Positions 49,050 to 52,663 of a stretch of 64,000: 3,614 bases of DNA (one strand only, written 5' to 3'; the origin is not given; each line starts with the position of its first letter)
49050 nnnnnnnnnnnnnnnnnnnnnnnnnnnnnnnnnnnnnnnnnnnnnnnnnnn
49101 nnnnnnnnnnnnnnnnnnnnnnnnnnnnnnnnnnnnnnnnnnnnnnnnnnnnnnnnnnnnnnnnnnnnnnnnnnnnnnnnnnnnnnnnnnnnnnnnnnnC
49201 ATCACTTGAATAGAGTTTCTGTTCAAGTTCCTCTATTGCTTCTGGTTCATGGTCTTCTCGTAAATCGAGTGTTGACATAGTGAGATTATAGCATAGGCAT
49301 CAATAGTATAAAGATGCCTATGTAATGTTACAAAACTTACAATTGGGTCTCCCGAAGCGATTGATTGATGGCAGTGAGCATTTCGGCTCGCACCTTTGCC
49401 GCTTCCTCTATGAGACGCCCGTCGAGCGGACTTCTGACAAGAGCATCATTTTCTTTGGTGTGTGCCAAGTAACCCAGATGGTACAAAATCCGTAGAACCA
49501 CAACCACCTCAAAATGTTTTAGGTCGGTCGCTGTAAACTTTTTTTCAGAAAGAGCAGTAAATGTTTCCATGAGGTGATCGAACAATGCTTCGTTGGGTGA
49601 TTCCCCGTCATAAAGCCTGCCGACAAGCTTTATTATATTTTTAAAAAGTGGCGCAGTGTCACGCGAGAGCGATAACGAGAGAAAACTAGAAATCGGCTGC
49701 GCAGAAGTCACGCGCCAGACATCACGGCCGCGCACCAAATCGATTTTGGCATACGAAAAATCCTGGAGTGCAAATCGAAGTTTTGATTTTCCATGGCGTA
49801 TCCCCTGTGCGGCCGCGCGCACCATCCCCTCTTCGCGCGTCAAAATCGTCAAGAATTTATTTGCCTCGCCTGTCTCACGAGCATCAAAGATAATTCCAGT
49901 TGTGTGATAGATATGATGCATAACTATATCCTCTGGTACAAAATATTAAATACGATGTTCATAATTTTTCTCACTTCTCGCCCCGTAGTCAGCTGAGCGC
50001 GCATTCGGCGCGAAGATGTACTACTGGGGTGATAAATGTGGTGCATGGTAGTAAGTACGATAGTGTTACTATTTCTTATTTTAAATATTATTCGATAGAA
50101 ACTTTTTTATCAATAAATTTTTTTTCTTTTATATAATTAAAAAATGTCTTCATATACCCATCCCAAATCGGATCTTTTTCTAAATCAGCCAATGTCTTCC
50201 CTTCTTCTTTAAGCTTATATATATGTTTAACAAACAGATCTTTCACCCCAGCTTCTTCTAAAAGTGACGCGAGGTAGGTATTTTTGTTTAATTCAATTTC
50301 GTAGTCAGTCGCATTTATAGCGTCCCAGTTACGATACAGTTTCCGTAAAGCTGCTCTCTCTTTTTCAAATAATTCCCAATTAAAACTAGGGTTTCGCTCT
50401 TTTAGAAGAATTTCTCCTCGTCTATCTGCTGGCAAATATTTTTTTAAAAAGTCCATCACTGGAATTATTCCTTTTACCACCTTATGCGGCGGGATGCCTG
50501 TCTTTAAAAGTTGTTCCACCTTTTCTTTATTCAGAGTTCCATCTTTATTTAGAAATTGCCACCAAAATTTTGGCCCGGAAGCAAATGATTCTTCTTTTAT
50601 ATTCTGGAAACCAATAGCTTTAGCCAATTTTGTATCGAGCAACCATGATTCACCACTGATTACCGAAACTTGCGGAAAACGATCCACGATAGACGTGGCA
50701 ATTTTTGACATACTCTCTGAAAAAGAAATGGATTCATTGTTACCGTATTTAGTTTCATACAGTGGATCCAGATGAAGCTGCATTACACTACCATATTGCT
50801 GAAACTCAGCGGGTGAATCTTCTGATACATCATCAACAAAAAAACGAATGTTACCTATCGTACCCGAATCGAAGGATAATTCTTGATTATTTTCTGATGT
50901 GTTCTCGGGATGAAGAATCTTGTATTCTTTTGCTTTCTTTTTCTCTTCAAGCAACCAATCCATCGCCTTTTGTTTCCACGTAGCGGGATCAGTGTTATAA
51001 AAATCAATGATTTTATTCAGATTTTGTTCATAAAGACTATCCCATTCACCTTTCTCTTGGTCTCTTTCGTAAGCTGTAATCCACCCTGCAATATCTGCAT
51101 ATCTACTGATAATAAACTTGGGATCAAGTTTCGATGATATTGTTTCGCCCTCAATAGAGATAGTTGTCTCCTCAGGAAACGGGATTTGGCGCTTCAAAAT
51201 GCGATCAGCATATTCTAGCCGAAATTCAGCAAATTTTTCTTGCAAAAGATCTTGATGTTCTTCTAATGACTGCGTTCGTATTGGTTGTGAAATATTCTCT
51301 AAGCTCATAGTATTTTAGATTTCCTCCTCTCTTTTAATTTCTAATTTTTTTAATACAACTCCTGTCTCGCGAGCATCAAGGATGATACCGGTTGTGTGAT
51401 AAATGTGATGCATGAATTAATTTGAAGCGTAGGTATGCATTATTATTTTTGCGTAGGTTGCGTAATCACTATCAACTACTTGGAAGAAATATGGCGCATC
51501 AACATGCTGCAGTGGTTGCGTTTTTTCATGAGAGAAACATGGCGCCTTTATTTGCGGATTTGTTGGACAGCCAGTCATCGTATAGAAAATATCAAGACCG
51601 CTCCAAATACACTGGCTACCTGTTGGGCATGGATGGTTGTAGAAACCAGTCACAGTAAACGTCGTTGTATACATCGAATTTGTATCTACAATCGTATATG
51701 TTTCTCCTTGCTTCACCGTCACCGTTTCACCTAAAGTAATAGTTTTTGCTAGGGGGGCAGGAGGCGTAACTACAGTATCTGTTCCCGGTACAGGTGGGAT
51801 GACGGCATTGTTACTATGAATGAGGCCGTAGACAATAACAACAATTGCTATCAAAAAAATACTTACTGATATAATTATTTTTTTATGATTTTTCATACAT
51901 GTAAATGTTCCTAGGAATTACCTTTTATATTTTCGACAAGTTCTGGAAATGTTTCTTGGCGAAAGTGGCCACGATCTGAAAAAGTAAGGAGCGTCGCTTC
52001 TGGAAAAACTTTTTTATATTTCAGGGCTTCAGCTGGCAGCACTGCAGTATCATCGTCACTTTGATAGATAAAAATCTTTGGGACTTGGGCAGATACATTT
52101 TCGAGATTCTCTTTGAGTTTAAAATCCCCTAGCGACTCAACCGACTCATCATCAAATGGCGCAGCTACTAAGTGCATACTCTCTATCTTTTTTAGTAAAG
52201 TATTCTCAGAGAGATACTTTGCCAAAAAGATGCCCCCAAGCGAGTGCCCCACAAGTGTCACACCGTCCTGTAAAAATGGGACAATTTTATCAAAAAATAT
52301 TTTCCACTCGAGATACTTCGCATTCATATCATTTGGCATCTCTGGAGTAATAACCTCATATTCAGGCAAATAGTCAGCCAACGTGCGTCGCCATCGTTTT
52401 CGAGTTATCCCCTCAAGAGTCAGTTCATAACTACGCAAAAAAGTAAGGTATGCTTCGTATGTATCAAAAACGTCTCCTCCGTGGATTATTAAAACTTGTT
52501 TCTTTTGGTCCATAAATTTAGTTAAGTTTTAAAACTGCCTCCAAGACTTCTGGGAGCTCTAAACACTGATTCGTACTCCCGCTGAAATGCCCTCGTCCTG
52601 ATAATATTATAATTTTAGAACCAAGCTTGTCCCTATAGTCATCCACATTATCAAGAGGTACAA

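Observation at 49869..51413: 1.44-kb gene cassette flanked by a diverged 53-bp direct repeat of the recO 5' end; differences are almost all synonymous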

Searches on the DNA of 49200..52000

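Call 19: search_rna_families(source=window, start=49200, end=52000, threshold=evalue, max_evalue=1)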
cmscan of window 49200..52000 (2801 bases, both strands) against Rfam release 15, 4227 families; matches with E-value up to 1: 0.
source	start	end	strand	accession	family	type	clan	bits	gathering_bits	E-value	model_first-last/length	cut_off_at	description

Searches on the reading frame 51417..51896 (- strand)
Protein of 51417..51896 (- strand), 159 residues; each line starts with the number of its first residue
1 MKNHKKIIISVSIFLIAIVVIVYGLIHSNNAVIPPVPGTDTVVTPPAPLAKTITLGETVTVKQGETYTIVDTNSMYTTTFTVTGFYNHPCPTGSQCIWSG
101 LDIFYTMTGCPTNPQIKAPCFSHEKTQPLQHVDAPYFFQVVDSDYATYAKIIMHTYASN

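Call 5: search_protein_families(library=pfam, proteins=[window:51417-51896:-], max_evalue=0.1)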
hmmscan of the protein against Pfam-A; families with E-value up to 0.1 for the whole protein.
window:51417-51896:- (159 aa): 0 families

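Call 7: search_protein_families(library=ncbifam, proteins=[window:51417-51896:-], max_evalue=0.1)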
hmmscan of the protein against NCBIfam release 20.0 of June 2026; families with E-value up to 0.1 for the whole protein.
window:51417-51896:- (159 aa): 0 families

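Call 71: find_homologous_proteins(query=window:51417-51896:-, max_evalue=0.001)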
Query window:51417-51896:- (159 aa): 4 proteins with E <= 0.001 among 22 candidates.
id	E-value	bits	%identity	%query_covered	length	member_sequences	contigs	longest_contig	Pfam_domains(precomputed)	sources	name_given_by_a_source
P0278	5.4e-102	356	100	100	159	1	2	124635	-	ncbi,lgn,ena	-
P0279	7.9e-49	184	67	73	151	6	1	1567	-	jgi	jgi:hypothetical protein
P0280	3.1e-45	172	63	73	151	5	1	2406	-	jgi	jgi:hypothetical protein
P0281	4.8e-14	70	39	69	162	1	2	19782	-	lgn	-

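Call 73: find_encoding_contigs(protein=P0279, flank=5000, max_places=3)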
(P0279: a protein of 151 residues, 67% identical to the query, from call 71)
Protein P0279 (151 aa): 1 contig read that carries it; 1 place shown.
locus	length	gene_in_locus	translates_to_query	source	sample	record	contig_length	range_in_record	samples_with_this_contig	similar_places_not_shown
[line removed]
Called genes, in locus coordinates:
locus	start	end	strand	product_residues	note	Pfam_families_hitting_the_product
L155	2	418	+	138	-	?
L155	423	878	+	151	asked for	-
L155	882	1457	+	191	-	PF11967:RecO_N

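Call 74: find_encoding_contigs(protein=P0280, flank=5000, max_places=3)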
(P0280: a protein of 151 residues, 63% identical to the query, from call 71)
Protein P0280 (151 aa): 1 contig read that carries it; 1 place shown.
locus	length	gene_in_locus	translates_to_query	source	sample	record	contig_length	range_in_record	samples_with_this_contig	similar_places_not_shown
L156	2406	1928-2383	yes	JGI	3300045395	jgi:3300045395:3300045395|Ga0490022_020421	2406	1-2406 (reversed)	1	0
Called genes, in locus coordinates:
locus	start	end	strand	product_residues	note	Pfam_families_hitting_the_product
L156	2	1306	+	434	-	?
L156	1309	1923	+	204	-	PF00702:Hydrolase, PF13419:HAD_2, PF13242:Hydrolase_like (weak)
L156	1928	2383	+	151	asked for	-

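Call 75: find_encoding_contigs(protein=P0281, flank=6000, max_places=2)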
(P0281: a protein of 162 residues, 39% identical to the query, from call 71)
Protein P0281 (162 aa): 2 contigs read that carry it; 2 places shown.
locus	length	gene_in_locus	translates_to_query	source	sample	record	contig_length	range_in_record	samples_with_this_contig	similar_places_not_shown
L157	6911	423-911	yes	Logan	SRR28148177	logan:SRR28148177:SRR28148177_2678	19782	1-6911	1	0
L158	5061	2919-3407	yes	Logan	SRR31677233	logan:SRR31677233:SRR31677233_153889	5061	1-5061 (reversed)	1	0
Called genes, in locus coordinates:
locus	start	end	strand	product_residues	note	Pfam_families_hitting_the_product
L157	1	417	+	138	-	?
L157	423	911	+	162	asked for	-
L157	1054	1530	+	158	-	PF10648:Gmad2 (weak)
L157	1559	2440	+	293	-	PF01435:Peptidase_M48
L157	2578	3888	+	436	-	PF07992:Pyr_redox_2 (faint), PF00070:Pyr_redox (faint), PF00890:FAD_binding_2, PF01266:DAO (faint), PF03486:HI0933_like, PF12831:FAD_oxidored, PF00732:GMC_oxred_N (faint), PF22780:HI0933_like_1st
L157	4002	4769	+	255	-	-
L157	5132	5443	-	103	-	PF22296:bAvd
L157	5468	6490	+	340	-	PF00078:RVT_1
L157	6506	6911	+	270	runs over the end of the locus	PF13739:PdaC (weak), PF11738:DUF3298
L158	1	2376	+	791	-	?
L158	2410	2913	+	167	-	-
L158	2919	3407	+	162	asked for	-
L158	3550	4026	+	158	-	PF10648:Gmad2 (weak)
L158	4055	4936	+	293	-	PF01435:Peptidase_M48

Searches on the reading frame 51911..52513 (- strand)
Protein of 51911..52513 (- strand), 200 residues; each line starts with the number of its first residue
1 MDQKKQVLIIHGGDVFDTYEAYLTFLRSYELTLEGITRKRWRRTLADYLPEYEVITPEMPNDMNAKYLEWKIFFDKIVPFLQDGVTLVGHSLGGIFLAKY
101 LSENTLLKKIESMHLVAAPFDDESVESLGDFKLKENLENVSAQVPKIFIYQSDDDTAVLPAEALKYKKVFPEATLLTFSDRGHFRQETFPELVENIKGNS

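Call 5: search_protein_families(library=pfam, proteins=[window:51911-52513:-], max_evalue=0.1)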
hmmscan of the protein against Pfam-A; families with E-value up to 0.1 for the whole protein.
window:51911-52513:- (200 aa): 7 families
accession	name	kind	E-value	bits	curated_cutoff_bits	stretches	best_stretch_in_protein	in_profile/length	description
PF06821.19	Ser_hydrolase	-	3.1e-09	37.4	22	1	39-186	13-156/172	Serine hydrolase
PF00561.26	Abhydrolase_1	-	5.2e-09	36.6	25.8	2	82-120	68-106/245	alpha/beta hydrolase fold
PF12697.13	Abhydrolase_6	-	0.00055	21.1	26.3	0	52-99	28-82/217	Alpha/beta hydrolase family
PF06028.17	DUF915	-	0.0066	16.3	22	1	84-129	104-152/255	Alpha/beta hydrolase of unknown function (DUF915)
PF12695.13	Abhydrolase_5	-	0.0074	16.5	27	1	86-123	60-95/164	Alpha/beta hydrolase family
PF00326.27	Peptidase_S9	-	0.033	14.1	22.6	0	135-183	136-187/213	Prolyl oligopeptidase family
PF07819.20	PGAP1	-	0.098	12.8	24.3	0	82-125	90-134/233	PGAP1-like alpha/beta domain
